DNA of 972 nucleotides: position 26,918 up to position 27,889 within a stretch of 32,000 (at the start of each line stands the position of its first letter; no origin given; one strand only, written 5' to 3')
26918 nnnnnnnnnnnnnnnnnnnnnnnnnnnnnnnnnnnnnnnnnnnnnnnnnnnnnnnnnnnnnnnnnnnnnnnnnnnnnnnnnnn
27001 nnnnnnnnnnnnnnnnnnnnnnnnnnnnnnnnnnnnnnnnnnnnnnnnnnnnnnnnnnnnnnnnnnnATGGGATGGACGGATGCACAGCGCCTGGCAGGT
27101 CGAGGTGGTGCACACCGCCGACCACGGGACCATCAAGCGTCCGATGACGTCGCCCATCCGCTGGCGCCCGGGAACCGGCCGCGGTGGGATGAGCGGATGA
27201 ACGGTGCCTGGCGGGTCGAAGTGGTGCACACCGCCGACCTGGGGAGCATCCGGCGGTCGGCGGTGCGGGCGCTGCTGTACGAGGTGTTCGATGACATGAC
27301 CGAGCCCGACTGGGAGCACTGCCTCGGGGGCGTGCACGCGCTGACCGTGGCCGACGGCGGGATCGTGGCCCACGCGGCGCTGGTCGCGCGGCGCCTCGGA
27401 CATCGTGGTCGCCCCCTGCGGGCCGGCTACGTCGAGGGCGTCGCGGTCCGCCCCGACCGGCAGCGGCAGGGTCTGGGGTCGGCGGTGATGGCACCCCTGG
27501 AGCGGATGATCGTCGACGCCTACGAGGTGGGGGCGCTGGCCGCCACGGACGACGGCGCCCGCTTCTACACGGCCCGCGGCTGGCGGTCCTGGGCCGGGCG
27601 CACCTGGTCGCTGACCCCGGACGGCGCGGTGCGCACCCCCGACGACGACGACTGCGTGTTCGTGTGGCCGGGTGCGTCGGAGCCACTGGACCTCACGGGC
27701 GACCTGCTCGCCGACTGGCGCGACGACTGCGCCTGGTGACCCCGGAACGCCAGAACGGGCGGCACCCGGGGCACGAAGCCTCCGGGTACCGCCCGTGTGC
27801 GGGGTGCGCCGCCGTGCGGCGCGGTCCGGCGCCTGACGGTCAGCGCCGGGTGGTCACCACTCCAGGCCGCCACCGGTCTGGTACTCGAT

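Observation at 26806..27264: The aac(2') leader is a four-copy tandem array of the gene's own RBS, start codon and N-terminal codons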

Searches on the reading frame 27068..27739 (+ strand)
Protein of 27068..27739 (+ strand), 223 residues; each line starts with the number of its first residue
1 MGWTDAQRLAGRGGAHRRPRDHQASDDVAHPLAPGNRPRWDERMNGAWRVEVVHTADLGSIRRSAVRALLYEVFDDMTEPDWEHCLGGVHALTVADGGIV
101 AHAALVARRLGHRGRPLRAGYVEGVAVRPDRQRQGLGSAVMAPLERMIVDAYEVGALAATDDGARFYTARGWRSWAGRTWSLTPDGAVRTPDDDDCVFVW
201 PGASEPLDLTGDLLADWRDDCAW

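Call 5: search_protein_families(library=pfam, proteins=[window:27197-27739:+])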
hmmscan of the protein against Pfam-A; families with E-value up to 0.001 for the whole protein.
window:27197-27739:+ (180 aa): 4 families
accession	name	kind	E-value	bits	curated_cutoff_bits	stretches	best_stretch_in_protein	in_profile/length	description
PF13527.13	Acetyltransf_9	-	3.3e-08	34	25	1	49-130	45-125/127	Acetyltransferase (GNAT) domain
PF13508.13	Acetyltransf_7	-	5.4e-07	30.3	27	1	51-130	7-83/84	Acetyltransferase (GNAT) domain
PF00583.31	Acetyltransf_1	-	7.8e-07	29.8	20.7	1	38-128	23-115/116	Acetyltransferase (GNAT) family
PF00391.29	PEP-utilizers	-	0.0004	20.4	23.1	1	33-68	10-45/72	PEP-utilising enzyme, mobile domain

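Call 6: search_protein_families(library=ncbifam, proteins=[window:27197-27739:+])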
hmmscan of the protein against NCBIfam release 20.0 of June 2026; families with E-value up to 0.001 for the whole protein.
window:27197-27739:+ (180 aa): 7 families
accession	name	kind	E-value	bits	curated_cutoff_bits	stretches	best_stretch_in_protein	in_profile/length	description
NF000034.1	AAC_2p_Ic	exception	7.1e-47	159.5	375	1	8-180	9-181/181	aminoglycoside N-acetyltransferase AAC(2')-Ic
NF000010.1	AAC_2p_Ib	exception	1.3e-43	148.9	400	1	8-180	19-195/195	aminoglycoside N-acetyltransferase AAC(2')-Ib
NF000054.1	AAC_2p_Ie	exception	2.3e-43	148.2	400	1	8-180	10-182/182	aminoglycoside N-acetyltransferase AAC(2')-Ie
NF000042.1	AAC_2p_Id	exception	1.5e-38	132.4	400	1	10-180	21-210/210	aminoglycoside N-acetyltransferase AAC(2')-Id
NF000108.1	AAC_2p_Ia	exception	9.7e-27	94.1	350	1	9-180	7-178/178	aminoglycoside N-acetyltransferase AAC(2')-Ia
NF005057.0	PRK06464.1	equivalog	3.1e-05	22.2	598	1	33-68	393-428/798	phosphoenolpyruvate synthase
TIGR01418.1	PEP_synth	equivalog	4.1e-05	22.1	739.75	1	32-68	388-424/784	pyruvate, water dikinase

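Call 7: find_encoding_contigs(protein=window:27197-27739:+, flank=3000, max_places=10)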
Protein window:27197-27739:+ (180 aa): no gene with exactly this product is on record in the collection.

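Call 8: find_encoding_contigs(protein=window:27068-27739:+, flank=3000, max_places=10)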
Protein window:27068-27739:+ (223 aa): no gene with exactly this product is on record in the collection.

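Call 9: find_homologous_proteins(query=window:27197-27739:+)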
Query window:27197-27739:+ (180 aa): 1771 proteins with E <= 0.001 among 2692 candidates; the best 120 are listed.
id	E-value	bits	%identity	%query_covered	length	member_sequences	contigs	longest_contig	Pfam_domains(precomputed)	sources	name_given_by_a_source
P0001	3.3e-117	407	100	100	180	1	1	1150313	PF13508.14,PF13527.14,PF00583.32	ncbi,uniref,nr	ncbi:GNAT family N-acetyltransferase [Nakamurella deserti]|uniref:GNAT family N-acetyltransferase n=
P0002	1.7e-96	340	84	100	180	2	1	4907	PF13508.14,PF13527.14,PF00583.32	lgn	-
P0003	4.0e-87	309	76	100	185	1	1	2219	PF13527.14,PF00583.32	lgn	-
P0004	2.7e-85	303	76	100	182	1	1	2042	PF13508.14,PF13527.14,PF00583.32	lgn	-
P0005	3.0e-85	303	75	100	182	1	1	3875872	PF13508.14,PF13527.14,PF00583.32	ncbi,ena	-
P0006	1.3e-80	288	71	100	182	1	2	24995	PF13508.14,PF13527.14,PF00583.32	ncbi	ncbi:MAG: GNAT family N-acetyltransferase [Nakamurella sp.]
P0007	6.1e-76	273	73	97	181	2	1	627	PF13508.14,PF13527.14,PF00583.32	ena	-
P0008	1.2e-74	268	68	97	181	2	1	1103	PF13508.14,PF13527.14,PF00583.32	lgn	-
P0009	1.4e-67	245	61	100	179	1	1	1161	PF13673.14,PF13508.14,PF13527.14,PF00583.32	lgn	-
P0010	1.2e-66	242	78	82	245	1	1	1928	PF13508.14,PF13527.14,PF00583.32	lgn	-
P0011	3.3e-66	241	61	97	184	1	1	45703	PF13508.14,PF13527.14,PF00583.32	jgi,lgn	-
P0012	1.8e-64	235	60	98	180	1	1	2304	PF13673.14,PF13508.14,PF13527.14,PF00583.32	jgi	jgi:aminoglycoside 2'-N-acetyltransferase I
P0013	3.2e-64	234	62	97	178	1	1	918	PF13673.14,PF13508.14,PF13527.14,PF00583.32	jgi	jgi:aminoglycoside 2'-N-acetyltransferase I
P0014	1.3e-63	232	63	97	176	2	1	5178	PF13673.14,PF13508.14,PF13527.14,PF00583.32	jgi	jgi:aminoglycoside 2'-N-acetyltransferase I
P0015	9.7e-63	229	63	97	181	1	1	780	PF13673.14,PF13508.14,PF13527.14,PF00583.32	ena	-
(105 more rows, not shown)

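Call 10: find_encoding_contigs(protein=P0002, flank=2500, max_places=3)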
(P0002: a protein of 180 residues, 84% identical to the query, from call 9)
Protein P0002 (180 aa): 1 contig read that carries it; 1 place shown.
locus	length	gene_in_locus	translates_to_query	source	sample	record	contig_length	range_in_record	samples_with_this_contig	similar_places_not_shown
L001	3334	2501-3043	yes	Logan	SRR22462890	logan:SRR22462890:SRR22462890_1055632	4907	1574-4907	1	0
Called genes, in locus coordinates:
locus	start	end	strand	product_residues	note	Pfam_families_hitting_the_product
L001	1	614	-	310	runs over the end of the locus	PF00535:Glycos_transf_2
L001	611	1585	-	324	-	-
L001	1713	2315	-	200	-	-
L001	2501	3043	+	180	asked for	PF00583:Acetyltransf_1, PF13527:Acetyltransf_9, PF13508:Acetyltransf_7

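Call 11: find_encoding_contigs(protein=P0005, flank=2500, max_places=3)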
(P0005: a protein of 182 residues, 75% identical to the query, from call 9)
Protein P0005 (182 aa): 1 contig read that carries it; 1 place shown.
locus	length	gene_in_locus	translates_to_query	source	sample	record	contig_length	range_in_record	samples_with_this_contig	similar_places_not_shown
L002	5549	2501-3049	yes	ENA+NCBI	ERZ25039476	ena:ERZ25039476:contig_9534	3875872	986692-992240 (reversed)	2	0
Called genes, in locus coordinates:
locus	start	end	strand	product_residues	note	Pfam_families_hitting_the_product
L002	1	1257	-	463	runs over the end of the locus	PF01053:Cys_Met_Meta_PP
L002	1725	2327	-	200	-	-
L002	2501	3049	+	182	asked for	PF00583:Acetyltransf_1, PF13527:Acetyltransf_9 (weak), PF13508:Acetyltransf_7 (faint)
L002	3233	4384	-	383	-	PF00268:Ribonuc_red_sm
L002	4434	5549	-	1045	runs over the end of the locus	PF03477:ATP-cone, PF00317:Ribonuc_red_lgN, PF02867:Ribonuc_red_lgC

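Call 12: find_encoding_contigs(protein=P0006, flank=2500, max_places=3)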
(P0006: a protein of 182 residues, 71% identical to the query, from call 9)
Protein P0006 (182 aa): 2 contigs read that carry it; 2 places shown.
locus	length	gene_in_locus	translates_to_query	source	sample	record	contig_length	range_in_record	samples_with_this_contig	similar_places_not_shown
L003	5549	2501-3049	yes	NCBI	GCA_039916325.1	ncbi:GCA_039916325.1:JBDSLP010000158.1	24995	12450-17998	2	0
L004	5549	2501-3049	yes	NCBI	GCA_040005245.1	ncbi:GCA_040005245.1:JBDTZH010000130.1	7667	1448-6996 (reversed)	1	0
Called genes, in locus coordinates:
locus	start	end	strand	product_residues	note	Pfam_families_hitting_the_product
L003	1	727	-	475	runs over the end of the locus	PF01053:Cys_Met_Meta_PP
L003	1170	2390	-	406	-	PF06772:LtrA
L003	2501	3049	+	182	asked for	PF00583:Acetyltransf_1, PF13527:Acetyltransf_9, PF13508:Acetyltransf_7 (weak)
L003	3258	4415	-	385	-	PF00268:Ribonuc_red_sm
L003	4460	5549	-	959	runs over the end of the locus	PF03477:ATP-cone, PF00317:Ribonuc_red_lgN, PF02867:Ribonuc_red_lgC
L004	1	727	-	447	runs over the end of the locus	PF01053:Cys_Met_Meta_PP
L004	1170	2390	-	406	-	PF06772:LtrA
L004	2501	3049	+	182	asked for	PF00583:Acetyltransf_1, PF13527:Acetyltransf_9, PF13508:Acetyltransf_7 (weak)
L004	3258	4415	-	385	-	PF00268:Ribonuc_red_sm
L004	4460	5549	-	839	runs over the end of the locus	PF00317:Ribonuc_red_lgN, PF02867:Ribonuc_red_lgC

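Call 13: find_encoding_contigs(protein=P0010, flank=2500, max_places=3)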
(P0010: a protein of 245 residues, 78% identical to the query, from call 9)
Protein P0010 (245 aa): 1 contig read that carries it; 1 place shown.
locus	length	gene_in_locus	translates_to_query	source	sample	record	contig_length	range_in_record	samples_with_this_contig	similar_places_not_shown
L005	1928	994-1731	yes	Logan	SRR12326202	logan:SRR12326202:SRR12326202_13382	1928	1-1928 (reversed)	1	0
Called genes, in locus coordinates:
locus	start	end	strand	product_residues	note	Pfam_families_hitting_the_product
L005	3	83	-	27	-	?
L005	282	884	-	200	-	-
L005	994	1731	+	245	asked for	PF00583:Acetyltransf_1 (weak), PF13527:Acetyltransf_9 (weak), PF13508:Acetyltransf_7 (weak)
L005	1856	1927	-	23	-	?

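Call 20: find_related_loci(query=A1, collection=genome_contigs, flank=1500)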
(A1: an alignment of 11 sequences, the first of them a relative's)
Query A1 (180 aa) in genome_contigs; peptide patterns used: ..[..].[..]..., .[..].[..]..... (x = any residue, [..] = any of these).
600 stretches matched a pattern (row limit reached: there are more); 575 encode a relative of the query (tblastn E <= 1e-3); the best 80 are kept; 80 distinct loci.
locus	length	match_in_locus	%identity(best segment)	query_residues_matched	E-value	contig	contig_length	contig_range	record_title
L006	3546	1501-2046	75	1-180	1e-76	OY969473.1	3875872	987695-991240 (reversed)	MAG: uncultured Actinomycetota bacterium isolate MFD01275.bin.c.21 genome assembly, chromosome: 1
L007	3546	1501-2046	71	1-180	8e-71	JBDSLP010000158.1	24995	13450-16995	MAG: Nakamurella sp. isolate cluster1_bin.372 k127_8668667, whole genome shotgun sequence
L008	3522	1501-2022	58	7-180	7e-63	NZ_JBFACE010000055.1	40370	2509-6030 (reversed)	Streptomyces sp. NPDC021749 NPDC021749_137_C11.ctg-0055, whole genome shotgun sequence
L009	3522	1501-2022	56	7-180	8e-62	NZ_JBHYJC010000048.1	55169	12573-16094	Streptomyces sp. NPDC059008 NPDC059008_T48_H2.ctg-0048, whole genome shotgun sequence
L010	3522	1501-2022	57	7-180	2e-61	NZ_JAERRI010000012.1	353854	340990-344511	Streptomyces sp. 9-7 strain CH9-7 12, whole genome shotgun sequence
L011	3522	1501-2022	56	7-180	1e-60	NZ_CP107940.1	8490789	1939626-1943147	Streptomyces sp. NBC_00400 chromosome, complete genome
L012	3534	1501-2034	56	2-180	5e-60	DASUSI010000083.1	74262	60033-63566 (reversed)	MAG TPA_asm: Micromonosporaceae bacterium isolate SMAG_U1732 k141_1344964, whole genome shotgun sequence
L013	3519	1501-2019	61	7-180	1e-59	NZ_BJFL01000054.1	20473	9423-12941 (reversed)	Gandjariella thermophila strain SL3-2-4 sequence054, whole genome shotgun sequence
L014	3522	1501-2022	55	7-180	2e-59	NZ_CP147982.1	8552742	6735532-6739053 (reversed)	Streptomyces sp. BP-8 chromosome, complete genome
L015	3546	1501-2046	55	1-180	5e-59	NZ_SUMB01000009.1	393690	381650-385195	Streptomyces piniterrae strain jys28 Scaffold9, whole genome shotgun sequence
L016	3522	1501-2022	55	6-180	4e-59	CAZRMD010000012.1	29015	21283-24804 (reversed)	MAG TPA_asm: uncultured Actinomycetes bacterium isolate SRP272529_co2_28 genome assembly, contig: NODE_2432_length_29015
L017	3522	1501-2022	55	7-180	1e-58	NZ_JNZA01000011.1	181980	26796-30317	Streptomyces lydicus strain NRRL ISP-5461 contig11.1, whole genome shotgun sequence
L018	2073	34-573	56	1-180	1e-59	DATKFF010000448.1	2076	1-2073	MAG TPA_asm: Solirubrobacteraceae bacterium isolate SMAG_U14518 k141_190853, whole genome shotgun sequence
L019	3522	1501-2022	56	7-180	1e-58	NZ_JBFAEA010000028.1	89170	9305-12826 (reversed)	Streptomyces sp. NPDC020742 NPDC020742_137_D2.ctg-0028, whole genome shotgun sequence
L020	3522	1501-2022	54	7-180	4e-58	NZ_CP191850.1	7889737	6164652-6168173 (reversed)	Streptomyces kronopolitis strain CA-126529 chromosome, complete genome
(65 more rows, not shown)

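Call 21: find_encoding_contigs(protein=P0003, flank=2500, max_places=3)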
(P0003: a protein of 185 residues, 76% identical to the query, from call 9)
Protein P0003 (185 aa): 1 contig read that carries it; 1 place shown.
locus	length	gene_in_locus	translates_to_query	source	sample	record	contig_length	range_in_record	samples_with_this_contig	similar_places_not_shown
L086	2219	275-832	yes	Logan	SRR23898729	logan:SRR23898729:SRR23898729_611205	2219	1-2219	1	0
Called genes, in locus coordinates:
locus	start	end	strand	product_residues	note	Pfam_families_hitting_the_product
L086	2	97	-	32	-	?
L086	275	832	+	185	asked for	PF13527:Acetyltransf_9, PF00583:Acetyltransf_1 (weak)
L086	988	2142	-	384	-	PF00268:Ribonuc_red_sm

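Call 22: find_encoding_contigs(protein=P0004, flank=2500, max_places=3)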
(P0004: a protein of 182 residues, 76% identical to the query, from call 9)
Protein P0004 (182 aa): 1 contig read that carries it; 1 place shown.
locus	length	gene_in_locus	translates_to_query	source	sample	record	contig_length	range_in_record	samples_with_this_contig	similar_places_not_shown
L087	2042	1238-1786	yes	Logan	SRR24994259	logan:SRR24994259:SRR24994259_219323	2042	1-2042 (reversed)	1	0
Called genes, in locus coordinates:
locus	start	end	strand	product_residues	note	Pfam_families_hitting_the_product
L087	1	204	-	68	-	?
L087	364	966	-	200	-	-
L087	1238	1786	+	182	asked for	PF00583:Acetyltransf_1, PF13527:Acetyltransf_9 (weak), PF13508:Acetyltransf_7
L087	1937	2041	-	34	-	?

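Call 23: find_related_loci(query=P0001, collection=metagenome_contigs, flank=1500)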
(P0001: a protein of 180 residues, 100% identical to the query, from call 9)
Query P0001 (180 aa) in metagenome_contigs; peptide patterns used: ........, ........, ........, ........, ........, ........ (x = any residue, [..] = any of these).
600 stretches matched a pattern (row limit reached: there are more); 142 encode a relative of the query (tblastn E <= 1e-3); the best 80 are kept; 80 distinct loci.
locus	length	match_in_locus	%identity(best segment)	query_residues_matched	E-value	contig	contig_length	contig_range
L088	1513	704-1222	56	7-180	2e-59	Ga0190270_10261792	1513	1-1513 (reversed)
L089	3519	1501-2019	57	7-180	3e-56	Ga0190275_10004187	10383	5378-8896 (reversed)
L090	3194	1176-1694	57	7-180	4e-55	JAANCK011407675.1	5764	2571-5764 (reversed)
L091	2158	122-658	56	2-180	3e-55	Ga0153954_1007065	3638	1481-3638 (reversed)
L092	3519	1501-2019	55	7-180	6e-55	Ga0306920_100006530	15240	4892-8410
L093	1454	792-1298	58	11-180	1e-56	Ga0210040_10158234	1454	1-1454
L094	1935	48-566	54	7-180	4e-55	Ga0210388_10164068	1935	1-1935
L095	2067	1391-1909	59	7-180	3e-54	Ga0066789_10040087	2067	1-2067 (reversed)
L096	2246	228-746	53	7-180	1e-53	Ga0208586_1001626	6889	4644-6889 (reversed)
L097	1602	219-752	56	3-180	1e-54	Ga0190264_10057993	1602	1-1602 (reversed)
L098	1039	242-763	58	7-180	2e-56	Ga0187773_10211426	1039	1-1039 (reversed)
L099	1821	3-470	60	25-180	2e-54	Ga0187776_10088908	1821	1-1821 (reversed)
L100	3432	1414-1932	52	7-180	8e-53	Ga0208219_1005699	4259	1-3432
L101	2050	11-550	52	1-180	5e-53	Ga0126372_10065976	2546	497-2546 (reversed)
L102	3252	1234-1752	52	7-180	8e-53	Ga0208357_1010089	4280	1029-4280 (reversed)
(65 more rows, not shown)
